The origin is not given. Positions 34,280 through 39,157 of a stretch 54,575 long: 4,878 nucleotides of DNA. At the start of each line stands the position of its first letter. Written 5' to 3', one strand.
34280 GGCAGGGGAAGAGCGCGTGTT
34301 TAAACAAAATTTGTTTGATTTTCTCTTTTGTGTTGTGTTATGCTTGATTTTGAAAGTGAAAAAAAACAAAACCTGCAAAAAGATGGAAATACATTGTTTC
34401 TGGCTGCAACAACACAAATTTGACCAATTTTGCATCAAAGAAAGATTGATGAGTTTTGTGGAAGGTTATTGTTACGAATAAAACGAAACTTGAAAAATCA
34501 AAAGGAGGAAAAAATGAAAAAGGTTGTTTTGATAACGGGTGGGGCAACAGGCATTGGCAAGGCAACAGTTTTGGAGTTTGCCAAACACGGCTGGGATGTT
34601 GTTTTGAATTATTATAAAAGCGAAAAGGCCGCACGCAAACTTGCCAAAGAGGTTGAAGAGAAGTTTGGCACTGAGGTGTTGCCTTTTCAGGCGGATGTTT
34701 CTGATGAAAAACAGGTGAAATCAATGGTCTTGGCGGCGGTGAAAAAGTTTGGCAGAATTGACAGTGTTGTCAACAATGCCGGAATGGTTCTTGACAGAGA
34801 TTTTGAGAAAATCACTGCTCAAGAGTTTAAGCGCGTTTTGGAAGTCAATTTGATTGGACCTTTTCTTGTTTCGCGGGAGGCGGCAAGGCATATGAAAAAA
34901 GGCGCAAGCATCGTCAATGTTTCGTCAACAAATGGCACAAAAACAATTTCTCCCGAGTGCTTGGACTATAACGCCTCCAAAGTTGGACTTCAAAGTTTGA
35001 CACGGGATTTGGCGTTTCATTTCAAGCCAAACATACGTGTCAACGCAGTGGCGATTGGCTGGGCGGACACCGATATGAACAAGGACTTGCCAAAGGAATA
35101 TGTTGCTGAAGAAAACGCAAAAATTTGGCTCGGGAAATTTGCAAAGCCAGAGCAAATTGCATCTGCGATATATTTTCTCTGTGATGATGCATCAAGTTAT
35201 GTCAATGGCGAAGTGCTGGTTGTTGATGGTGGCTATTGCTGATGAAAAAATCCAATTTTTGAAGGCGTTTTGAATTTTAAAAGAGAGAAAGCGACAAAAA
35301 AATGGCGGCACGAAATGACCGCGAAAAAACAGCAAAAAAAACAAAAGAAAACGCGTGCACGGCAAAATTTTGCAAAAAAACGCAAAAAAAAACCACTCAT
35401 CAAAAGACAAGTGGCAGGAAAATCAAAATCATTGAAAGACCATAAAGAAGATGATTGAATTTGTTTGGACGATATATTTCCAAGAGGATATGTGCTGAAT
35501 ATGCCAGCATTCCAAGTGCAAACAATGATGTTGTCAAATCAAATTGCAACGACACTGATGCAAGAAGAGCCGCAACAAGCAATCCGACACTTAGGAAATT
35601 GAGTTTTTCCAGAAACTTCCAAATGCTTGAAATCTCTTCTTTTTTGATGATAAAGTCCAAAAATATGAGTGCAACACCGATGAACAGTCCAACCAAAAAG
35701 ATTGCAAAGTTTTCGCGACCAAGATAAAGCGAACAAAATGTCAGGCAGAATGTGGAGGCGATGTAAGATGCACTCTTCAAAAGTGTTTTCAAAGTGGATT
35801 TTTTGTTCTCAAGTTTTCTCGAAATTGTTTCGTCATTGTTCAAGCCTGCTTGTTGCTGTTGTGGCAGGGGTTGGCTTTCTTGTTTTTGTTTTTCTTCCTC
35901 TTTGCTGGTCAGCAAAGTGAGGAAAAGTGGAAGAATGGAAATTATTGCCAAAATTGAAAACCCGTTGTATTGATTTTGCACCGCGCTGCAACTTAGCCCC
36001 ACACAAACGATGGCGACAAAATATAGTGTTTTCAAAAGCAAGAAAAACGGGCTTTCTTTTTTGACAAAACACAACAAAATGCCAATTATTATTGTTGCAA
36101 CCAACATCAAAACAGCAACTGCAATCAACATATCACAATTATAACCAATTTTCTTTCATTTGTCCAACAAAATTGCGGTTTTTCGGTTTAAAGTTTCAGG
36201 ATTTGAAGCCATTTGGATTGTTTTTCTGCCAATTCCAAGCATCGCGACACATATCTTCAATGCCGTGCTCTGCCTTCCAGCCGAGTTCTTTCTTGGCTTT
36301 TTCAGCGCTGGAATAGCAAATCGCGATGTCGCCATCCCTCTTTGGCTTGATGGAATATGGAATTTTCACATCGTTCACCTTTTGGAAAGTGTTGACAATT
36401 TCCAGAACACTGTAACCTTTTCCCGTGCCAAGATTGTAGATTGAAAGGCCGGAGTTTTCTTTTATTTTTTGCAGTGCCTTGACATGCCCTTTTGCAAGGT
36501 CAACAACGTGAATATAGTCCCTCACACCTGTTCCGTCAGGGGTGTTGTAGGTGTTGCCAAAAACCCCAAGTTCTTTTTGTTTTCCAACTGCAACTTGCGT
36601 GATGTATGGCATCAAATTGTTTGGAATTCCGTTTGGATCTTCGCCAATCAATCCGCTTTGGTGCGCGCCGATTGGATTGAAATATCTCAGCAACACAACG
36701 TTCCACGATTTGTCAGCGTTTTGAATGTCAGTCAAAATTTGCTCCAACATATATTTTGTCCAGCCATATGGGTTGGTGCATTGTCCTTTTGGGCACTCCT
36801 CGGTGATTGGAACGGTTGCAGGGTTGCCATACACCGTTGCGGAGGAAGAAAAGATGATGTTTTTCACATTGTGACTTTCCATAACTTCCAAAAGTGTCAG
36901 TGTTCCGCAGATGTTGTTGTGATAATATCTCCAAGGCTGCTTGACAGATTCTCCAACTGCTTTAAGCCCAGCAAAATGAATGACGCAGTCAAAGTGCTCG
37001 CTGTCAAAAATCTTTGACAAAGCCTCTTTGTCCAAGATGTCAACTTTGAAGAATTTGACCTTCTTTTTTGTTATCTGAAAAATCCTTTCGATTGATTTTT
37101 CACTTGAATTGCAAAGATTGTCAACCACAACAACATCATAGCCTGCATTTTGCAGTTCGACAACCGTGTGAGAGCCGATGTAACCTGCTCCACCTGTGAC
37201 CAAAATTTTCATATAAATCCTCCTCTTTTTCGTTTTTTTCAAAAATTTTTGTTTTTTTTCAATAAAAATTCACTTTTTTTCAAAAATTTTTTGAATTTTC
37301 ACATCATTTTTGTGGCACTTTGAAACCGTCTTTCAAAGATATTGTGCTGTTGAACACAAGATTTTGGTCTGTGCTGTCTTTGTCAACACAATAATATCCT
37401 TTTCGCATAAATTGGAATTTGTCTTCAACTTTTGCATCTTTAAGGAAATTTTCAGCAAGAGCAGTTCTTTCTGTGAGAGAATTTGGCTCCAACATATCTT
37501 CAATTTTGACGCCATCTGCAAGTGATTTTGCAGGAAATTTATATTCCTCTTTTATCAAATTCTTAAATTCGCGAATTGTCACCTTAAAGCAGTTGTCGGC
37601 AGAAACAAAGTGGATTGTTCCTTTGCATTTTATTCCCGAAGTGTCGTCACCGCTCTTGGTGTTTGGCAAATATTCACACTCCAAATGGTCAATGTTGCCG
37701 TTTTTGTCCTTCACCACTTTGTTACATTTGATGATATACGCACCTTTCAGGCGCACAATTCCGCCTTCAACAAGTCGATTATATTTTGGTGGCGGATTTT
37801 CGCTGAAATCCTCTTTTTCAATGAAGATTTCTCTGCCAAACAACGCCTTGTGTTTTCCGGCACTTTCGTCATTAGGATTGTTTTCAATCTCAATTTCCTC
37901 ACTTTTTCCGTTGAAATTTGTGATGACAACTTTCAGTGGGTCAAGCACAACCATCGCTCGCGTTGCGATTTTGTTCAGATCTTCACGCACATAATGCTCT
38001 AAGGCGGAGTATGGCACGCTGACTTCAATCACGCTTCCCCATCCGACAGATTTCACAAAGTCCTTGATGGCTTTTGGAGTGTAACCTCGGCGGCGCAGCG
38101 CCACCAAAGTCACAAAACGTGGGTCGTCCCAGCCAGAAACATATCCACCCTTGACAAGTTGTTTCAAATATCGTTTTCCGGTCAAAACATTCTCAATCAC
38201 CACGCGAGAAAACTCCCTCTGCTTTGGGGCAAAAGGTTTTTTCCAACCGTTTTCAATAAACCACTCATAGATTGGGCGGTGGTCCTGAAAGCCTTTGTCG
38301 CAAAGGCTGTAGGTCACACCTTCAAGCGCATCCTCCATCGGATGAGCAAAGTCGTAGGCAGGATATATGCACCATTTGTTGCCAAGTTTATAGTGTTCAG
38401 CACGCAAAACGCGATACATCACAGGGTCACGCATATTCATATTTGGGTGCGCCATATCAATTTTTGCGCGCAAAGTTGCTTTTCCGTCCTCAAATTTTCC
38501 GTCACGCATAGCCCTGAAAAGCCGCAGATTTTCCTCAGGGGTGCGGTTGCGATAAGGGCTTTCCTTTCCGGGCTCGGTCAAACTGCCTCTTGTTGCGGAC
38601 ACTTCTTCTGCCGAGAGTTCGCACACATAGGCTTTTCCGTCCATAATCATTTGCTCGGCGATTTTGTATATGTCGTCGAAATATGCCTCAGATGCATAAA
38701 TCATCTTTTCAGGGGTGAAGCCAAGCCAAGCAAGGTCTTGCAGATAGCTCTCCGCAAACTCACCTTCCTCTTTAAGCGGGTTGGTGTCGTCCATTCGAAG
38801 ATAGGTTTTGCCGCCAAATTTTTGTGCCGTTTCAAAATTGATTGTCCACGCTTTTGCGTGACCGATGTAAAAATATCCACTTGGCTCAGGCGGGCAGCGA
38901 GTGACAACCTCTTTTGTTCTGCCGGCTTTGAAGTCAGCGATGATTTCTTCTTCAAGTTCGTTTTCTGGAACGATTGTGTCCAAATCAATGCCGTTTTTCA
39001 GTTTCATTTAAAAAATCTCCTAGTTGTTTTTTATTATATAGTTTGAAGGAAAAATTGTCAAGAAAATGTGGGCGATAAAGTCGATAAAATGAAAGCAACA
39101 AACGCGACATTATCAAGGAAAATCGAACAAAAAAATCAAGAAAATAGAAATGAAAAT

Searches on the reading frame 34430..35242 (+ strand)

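Call 96: search_protein_families(library=pfam, proteins=[window:34430-35242:+], max_evalue=0.00001)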
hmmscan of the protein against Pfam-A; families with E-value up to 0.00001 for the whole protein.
window:34430-35242:+ (270 aa): 4 families
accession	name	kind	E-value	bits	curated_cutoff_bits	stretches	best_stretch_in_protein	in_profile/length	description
PF13561.12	adh_short_C2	-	2.4e-65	220.8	27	1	39-269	3-235/236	Enoyl-(Acyl carrier protein) reductase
PF00106.31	adh_short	-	2.1e-53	181.2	26.6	1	31-223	1-193/195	short chain dehydrogenase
PF08659.16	KR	-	1.8e-14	54.5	22.6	1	33-169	3-139/180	KR domain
PF23441.1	SDR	-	1.1e-08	35.3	27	1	31-268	8-254/258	SDR-like rossmann domain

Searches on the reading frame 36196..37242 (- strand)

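Call 96: search_protein_families(library=pfam, proteins=[window:36196-37242:-], max_evalue=0.00001)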
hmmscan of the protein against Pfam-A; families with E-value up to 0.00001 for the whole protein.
window:36196-37242:- (348 aa): 10 families
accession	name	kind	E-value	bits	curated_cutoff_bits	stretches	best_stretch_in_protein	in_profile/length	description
PF16363.11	GDP_Man_Dehyd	-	1.6e-62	212.3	27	1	14-334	1-331/332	GDP-mannose 4,6 dehydratase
PF01370.27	Epimerase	-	1.8e-60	204.7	20.9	1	13-272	1-240/240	NAD dependent epimerase/dehydratase family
PF01073.25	3Beta_HSD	-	7.5e-18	65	22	1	14-170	1-157/280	3-beta hydroxysteroid dehydrogenase/isomerase family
PF02719.21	Polysacc_synt_2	-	6.2e-17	62.2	20.2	1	13-194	1-175/293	Polysaccharide biosynthesis protein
PF04321.23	RmlD_sub_bind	-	1e-11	44.9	27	1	11-172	1-138/287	RmlD substrate binding domain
PF00106.31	adh_short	-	8.4e-08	32.4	26.6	1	13-134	3-136/195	short chain dehydrogenase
PF07993.18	NAD_binding_4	-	4.3e-07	29.8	20.1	1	15-187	1-204/258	Male sterility protein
PF08659.16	KR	-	1.1e-06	29.1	22.6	1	13-142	3-145/180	KR domain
PF13460.12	NAD_binding_10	-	1.5e-06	28.6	27.2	1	17-140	1-104/184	NAD(P)H-binding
PF05368.20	NmrA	-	2.8e-06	27.6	27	0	12-133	4-106/298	NmrA-like family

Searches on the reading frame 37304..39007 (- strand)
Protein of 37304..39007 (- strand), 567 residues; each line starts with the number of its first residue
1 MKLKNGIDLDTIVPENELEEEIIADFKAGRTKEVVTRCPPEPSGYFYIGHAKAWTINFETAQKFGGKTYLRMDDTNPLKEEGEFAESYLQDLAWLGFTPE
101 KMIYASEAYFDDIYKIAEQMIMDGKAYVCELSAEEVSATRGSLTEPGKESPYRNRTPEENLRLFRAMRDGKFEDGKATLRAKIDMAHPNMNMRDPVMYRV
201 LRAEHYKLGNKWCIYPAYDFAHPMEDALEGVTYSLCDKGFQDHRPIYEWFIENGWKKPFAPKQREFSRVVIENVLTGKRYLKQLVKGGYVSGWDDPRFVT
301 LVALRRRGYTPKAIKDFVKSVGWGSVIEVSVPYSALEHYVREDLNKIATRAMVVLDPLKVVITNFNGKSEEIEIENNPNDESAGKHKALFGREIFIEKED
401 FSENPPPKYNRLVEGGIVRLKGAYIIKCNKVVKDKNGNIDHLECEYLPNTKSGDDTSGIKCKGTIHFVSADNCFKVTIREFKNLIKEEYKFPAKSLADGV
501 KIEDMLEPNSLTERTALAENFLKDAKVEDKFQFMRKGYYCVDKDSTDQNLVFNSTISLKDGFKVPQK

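Call 96: search_protein_families(library=pfam, proteins=[window:37304-39007:-], max_evalue=0.00001)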
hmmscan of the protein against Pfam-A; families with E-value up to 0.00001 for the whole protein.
window:37304-39007:- (567 aa): 3 families
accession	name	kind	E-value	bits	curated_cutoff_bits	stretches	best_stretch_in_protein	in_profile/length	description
PF00749.27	tRNA-synt_1c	-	4.1e-86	289.2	23.4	1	33-345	1-313/314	tRNA synthetases class I (E and Q), catalytic domain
PF03950.23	tRNA-synt_1c_C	-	1.3e-27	96.3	23.9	1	348-446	1-90/91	tRNA synthetases class I (E and Q), anti-codon binding domain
PF20974.2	tRNA-synt_1c_C2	-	9.6e-16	58.7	23.9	1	464-542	1-69/69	tRNA synthetases class I (E and Q), anti-codon binding domain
